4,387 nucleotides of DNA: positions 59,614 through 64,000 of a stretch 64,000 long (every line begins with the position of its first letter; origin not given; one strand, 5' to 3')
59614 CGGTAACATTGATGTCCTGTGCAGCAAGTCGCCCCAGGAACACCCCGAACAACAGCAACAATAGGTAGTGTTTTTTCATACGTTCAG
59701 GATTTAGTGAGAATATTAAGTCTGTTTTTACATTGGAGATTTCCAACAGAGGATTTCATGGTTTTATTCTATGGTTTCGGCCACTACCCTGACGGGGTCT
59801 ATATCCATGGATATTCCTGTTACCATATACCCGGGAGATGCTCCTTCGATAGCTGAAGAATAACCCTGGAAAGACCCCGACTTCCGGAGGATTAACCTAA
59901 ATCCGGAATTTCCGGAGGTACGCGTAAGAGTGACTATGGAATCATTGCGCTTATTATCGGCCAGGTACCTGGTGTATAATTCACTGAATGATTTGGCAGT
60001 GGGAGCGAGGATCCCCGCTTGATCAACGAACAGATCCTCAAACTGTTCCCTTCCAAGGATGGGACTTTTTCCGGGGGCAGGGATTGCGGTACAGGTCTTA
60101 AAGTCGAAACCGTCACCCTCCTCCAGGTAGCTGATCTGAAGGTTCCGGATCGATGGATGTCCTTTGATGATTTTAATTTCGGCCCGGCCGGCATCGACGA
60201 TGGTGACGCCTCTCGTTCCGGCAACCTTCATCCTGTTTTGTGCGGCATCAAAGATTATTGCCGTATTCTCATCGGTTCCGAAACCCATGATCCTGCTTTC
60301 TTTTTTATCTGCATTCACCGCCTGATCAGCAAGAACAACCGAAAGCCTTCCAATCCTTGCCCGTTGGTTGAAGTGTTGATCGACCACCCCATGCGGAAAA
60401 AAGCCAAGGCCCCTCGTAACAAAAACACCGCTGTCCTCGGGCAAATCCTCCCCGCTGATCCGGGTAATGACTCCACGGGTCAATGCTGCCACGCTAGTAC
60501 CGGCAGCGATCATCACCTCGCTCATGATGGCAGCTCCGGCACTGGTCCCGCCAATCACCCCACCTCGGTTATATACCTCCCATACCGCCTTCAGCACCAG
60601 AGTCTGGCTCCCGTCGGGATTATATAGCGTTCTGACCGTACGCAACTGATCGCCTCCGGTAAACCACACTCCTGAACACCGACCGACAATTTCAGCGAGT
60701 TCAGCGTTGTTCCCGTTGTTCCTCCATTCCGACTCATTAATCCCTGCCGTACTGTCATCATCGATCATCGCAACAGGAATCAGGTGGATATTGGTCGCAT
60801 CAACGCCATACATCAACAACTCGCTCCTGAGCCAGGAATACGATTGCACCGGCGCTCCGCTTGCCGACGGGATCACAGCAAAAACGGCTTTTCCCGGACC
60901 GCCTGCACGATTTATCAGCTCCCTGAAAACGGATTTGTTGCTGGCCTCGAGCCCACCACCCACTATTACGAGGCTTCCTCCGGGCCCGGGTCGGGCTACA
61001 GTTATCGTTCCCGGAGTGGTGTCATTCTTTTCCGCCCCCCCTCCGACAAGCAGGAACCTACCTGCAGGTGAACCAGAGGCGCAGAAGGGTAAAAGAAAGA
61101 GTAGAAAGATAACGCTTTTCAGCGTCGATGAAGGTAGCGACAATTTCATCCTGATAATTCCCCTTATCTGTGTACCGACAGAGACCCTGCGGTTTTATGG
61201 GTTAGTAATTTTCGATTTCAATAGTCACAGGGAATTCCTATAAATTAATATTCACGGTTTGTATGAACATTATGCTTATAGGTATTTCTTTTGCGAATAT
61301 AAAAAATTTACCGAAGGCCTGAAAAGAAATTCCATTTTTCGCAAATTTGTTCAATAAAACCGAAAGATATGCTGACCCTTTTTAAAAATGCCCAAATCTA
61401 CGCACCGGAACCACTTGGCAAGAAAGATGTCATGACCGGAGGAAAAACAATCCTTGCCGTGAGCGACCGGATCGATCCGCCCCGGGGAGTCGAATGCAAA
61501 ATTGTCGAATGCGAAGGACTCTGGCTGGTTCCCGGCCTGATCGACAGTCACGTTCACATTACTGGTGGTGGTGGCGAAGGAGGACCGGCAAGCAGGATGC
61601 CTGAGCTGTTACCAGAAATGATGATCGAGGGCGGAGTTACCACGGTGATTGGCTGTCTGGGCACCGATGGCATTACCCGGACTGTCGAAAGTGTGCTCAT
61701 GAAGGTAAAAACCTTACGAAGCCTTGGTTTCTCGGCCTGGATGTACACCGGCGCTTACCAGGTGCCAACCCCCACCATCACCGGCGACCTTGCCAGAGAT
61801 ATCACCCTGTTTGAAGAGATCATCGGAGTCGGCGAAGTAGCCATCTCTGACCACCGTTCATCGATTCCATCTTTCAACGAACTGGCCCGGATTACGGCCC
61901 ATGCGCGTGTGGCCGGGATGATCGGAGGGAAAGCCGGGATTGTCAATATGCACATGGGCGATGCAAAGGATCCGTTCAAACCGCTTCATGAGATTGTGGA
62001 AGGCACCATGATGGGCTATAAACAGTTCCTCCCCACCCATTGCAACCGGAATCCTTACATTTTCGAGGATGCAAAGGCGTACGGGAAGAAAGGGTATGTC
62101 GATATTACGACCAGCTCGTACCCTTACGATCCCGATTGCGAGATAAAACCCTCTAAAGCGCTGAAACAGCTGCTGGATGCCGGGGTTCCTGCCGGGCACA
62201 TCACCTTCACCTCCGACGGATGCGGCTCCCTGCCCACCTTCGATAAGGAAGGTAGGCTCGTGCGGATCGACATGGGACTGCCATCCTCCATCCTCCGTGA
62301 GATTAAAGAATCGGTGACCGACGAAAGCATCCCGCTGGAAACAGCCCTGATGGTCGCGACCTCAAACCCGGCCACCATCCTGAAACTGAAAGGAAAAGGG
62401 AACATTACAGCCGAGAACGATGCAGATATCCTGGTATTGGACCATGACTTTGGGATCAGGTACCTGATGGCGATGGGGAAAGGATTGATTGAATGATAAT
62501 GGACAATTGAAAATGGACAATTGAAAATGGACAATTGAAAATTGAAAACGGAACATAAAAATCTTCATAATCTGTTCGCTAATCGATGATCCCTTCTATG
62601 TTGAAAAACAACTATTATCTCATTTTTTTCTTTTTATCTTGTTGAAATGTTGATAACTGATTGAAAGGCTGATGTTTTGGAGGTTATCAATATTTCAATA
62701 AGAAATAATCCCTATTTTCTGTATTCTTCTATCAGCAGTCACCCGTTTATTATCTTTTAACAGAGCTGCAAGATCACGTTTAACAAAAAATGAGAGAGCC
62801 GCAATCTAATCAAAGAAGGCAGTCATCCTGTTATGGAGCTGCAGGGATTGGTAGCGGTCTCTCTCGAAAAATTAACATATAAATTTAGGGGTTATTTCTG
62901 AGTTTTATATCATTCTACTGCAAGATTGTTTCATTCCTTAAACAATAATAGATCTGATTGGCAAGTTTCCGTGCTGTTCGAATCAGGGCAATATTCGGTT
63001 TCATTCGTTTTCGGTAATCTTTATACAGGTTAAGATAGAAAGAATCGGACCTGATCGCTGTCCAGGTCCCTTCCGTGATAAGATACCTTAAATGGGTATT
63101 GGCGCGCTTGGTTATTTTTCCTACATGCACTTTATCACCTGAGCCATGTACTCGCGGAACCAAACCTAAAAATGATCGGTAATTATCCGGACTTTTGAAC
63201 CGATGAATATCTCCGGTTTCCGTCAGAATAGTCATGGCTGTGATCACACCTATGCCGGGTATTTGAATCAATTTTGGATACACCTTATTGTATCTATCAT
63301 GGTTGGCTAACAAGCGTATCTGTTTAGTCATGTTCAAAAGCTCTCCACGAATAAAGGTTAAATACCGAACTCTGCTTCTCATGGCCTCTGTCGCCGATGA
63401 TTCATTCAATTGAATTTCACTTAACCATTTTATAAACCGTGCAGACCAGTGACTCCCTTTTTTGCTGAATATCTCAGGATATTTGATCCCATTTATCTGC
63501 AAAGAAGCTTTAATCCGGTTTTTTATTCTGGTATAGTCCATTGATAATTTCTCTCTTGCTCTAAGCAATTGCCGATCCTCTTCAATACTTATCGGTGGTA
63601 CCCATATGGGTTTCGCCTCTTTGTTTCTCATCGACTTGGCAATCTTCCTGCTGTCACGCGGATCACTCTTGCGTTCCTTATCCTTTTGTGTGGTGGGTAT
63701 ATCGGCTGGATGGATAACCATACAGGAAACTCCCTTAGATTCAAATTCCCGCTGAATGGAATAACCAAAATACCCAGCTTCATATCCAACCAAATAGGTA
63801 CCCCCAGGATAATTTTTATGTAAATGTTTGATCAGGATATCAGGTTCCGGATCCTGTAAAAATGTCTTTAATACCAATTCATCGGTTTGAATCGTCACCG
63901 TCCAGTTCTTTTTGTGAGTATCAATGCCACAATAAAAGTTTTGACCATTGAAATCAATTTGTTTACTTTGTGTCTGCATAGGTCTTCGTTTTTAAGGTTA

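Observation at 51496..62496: A SusC/SusD cyanophycin utilization locus: PUL architecture repurposed for a non-ribosomal Asp-Arg polymer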

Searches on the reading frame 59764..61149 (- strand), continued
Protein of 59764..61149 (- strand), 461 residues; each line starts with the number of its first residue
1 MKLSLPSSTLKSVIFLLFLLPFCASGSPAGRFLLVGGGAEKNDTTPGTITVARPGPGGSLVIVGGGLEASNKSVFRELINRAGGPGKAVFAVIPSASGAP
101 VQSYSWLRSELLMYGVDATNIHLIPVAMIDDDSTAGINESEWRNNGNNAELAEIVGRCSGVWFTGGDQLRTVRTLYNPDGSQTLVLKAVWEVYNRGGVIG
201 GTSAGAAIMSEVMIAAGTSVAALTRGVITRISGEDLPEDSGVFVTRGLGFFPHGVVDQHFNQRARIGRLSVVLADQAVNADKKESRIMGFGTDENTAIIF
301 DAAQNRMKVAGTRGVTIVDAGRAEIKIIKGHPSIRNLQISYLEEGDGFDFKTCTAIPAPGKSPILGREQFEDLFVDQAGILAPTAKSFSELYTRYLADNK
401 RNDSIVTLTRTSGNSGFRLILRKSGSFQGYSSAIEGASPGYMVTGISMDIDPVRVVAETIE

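Call 67: search_protein_families(library=ncbifam, proteins=[L005:7950-9917:+, L081:4028-5557:+, L081:5697-6806:+, L081:6933-8540:-], max_evalue=0.00001)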
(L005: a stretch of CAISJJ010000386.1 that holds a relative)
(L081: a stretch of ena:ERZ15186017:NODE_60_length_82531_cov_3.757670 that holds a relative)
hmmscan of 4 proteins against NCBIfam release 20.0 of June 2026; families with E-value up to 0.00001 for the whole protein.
L005:7950-9917:+ (655 aa): 2 families
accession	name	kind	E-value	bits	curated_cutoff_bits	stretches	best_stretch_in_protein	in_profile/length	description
TIGR02069.1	cyanophycinase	equivalog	1.9e-24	86.5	126.6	1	69-253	51-222/250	cyanophycinase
TIGR04183.1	Por_Secre_tail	domain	4.4e-08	33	23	1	583-654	1-71/72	T9SS type A sorting domain-containing protein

L081:4028-5557:+ (509 aa): 1 family
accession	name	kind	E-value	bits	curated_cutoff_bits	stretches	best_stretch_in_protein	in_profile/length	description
NF007897.0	PRK10602.1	equivalog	9.3e-06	24.8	157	0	83-153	38-101/237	murein tripeptide amidase MpaA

L081:5697-6806:+ (369 aa): 17 families
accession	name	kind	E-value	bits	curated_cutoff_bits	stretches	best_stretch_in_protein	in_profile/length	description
TIGR01928.1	menC_lowGC_arch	equivalog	6e-110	367.3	200.65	1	10-332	2-324/325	o-succinylbenzoate synthase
TIGR02534.1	mucon_cyclo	subfamily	1.7e-35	122.7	334.95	1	4-360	2-365/368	muconate/chloromuconate family cycloisomerase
NF043002.1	HProlDhtase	equivalog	2.7e-29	102.2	500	1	27-354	31-356/366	cis-3-hydroxy-L-proline dehydratase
NF042940.1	racemase_DgcA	equivalog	1.3e-27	96.9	400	1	8-306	3-286/323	N-acetyl-D-Glu racemase DgcA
NF047820.1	TalGalacDh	equivalog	1.5e-25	89.9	500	1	98-273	106-288/371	L-talarate/galactarate dehydratase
NF041118.1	A_G_epim_Thtga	equivalog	6.4e-25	88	500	1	1-305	1-306/341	L-Ala-D/L-Glu epimerase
NF010624.0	PRK14017.1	equivalog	7.4e-20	71.4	311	1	34-361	18-361/382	galactonate dehydratase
NF043051.1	ManoateDhtManD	equivalog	6.2e-18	64.8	550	2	32-169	18-156/403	D-mannonate dehydratase ManD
NF040790.2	glucon_galact_dh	equivalog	1.8e-17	63.2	750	1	197-364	207-373/390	bifunctional D-gluconate/D-galactonate dehydratase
NF040866.1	AraD_Arch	equivalog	1.9e-17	63.3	650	1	94-360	97-369/372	arabinonate dehydratase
TIGR01927.1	menC_gam_Gplu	equivalog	2.2e-16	60.1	130.55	1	13-306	5-280/307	o-succinylbenzoate synthase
NF011708.0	PRK15129.1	equivalog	5.9e-16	58.4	343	1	15-308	13-291/321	L-Ala-D/L-Glu epimerase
NF011654.0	PRK15072.1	subfamily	1.5e-15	57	430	1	33-170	19-157/404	D-galactonate dehydratase family protein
NF002739.0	PRK02714.1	equivalog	6.4e-14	52.1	259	1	10-305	9-287/320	o-succinylbenzoate synthase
NF002782.0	PRK02901.1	equivalog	2.4e-13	49.8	288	1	131-343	74-291/328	o-succinylbenzoate synthase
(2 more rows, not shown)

L081:6933-8540:- (535 aa): 0 families

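Call 68: search_protein_families(library=pfam, proteins=[L005:7950-9917:+, L081:4028-5557:+, L081:5697-6806:+, L081:6933-8540:-], max_evalue=0.001)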
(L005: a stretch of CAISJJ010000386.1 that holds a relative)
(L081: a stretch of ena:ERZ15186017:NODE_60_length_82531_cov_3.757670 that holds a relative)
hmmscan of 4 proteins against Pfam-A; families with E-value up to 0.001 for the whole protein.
L005:7950-9917:+ (655 aa): 2 families
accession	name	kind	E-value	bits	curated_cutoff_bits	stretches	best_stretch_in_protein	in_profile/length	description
PF18962.6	Por_Secre_tail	-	3.7e-09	37.2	27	1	583-647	1-70/75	Secretion system C-terminal sorting domain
PF03575.23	Peptidase_S51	-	5.3e-06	26.7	23.9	1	94-231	76-200/206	Peptidase family S51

L081:4028-5557:+ (509 aa): 3 families
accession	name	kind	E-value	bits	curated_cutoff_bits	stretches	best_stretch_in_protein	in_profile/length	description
PF00246.29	Peptidase_M14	-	1.9e-19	70.8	21.6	1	47-156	8-136/286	Zinc carboxypeptidase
PF24827.1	AstE_AspA_cat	-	0.00035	20.6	25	1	86-151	4-62/192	Succinylglutamate desuccinylase/Aspartoacylase catalytic domain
PF10994.13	DUF2817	-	0.00043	20.3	23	1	108-159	73-124/341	Protein of unknown function (DUF2817)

L081:5697-6806:+ (369 aa): 2 families
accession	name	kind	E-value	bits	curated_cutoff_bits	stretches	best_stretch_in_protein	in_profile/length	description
PF13378.12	MR_MLE_C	-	1.4e-43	149.6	29.4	1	146-354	3-217/219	Enolase C-terminal domain-like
PF02746.21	MR_MLE_N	-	2.7e-18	66.7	22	1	13-124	11-117/117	Mandelate racemase / muconate lactonizing enzyme, N-terminal domain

L081:6933-8540:- (535 aa): 2 families
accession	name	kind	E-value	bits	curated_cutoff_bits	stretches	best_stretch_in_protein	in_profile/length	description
PF04389.22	Peptidase_M28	-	1.8e-38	132.6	21.3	1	328-525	1-189/193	Peptidase family M28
PF01546.33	Peptidase_M20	-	3.8e-05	24.1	24.6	1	355-413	26-82/206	Peptidase family M20/M25/M40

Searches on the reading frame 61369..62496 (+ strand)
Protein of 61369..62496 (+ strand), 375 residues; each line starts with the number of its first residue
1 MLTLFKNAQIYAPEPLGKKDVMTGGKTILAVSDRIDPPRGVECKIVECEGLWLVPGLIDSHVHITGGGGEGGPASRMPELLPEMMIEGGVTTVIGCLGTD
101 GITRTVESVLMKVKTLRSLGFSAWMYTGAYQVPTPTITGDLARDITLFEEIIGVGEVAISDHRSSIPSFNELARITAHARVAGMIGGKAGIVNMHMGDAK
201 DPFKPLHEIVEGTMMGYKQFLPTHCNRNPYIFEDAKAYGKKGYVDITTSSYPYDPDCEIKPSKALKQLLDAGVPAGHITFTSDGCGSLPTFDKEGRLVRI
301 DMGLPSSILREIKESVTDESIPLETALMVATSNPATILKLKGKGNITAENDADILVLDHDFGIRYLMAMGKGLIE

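Call 3: search_protein_families(library=pfam, proteins=[window:61369-62496:+])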
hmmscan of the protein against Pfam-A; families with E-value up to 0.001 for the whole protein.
window:61369-62496:+ (375 aa): 2 families
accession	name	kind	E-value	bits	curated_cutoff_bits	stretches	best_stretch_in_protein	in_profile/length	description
PF01979.26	Amidohydro_1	-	3.5e-13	50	25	1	263-371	233-343/345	Amidohydrolase family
PF07969.17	Amidohydro_3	-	1e-10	42.2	29.7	1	264-360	358-447/472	Amidohydrolase family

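Call 4: search_protein_families(library=ncbifam, proteins=[window:61369-62496:+])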
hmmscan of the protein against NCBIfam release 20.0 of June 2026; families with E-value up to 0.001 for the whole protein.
window:61369-62496:+ (375 aa): 35 families (the best 25 are shown)
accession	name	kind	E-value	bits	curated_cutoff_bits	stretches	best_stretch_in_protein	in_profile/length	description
TIGR01975.1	isoAsp_dipep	equivalog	1.2e-128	429.6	331.25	1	3-374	2-377/389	beta-aspartyl-peptidase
NF006689.0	PRK09237.1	equivalog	3.3e-13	49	371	1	17-109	21-107/383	amidohydrolase/deacetylase family metallohydrolase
NF002668.0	PRK02382.1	equivalog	1.4e-11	43.8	452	1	313-359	326-372/436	dihydroorotase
TIGR03178.1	allantoinase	equivalog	4.3e-11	42.3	357.85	1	5-94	4-87/441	allantoinase AllB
NF006559.0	PRK09060.1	equivalog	4.7e-10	38.4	482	1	3-119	7-117/444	dihydroorotase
NF004839.0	PRK06189.1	equivalog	7.7e-10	38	631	1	4-68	6-67/451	allantoinase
TIGR00857.1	pyrC_multi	subfamily_domain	6.7e-09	35.2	279.05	1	316-360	326-370/412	dihydroorotase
NF006688.0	PRK09236.1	equivalog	8.6e-09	34.7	535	1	3-117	4-113/444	dihydroorotase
NF011990.0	PRK15446.2-6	subfamily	1.5e-08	33.8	233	1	305-360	310-366/390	alpha-D-ribose 1-methylphosphonate 5-triphosphate diphosphatase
NF006837.0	PRK09357.1-2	equivalog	3.9e-08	32.3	575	1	1-109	1-105/428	dihydroorotase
NF006558.0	PRK09059.1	equivalog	6.4e-08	31.5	645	1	38-180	43-176/430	dihydroorotase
TIGR00221.1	nagA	equivalog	1.1e-07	31.2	225.65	0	311-370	319-379/380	N-acetylglucosamine-6-phosphate deacetylase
NF006056.0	PRK08204.1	subfamily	1.8e-07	30.3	391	1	16-64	22-67/449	hypothetical protein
NF005751.0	PRK07575.1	equivalog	2.7e-07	29.4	529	1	3-113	5-111/440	dihydroorotase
NF005960.0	PRK08044.1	equivalog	2.9e-07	29.5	688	0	40-95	38-90/453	allantoinase AllB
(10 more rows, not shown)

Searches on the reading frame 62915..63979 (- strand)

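Call 3: search_protein_families(library=pfam, proteins=[window:62915-63979:-])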
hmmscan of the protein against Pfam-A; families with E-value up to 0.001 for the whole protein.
window:62915-63979:- (354 aa): 2 families
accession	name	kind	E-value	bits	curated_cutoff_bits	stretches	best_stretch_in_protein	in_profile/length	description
PF02371.22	Transposase_20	-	9.4e-22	77.6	21.3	1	237-313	4-80/87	Transposase IS116/IS110/IS902 family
PF01548.23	DEDD_Tnp_IS110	-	1.8e-14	54.2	29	1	17-161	1-151/155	Transposase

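Call 4: search_protein_families(library=ncbifam, proteins=[window:62915-63979:-])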
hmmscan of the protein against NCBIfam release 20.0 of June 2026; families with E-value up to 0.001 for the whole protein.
window:62915-63979:- (354 aa): 3 families
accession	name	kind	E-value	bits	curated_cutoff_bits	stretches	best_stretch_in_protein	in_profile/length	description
NF033542.1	transpos_IS110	equivalog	3e-63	214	140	1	16-351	1-342/343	IS110 family RNA-guided transposase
NF051857.1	transpos_IS110_2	equivalog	1.4e-11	44.1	180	1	75-348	68-392/393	IS110 family transposase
NF052498.1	TIGR_Tas_endo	equivalog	7.9e-06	26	100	1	219-327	54-165/215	TIGR-Tas system RNA-guided endonuclease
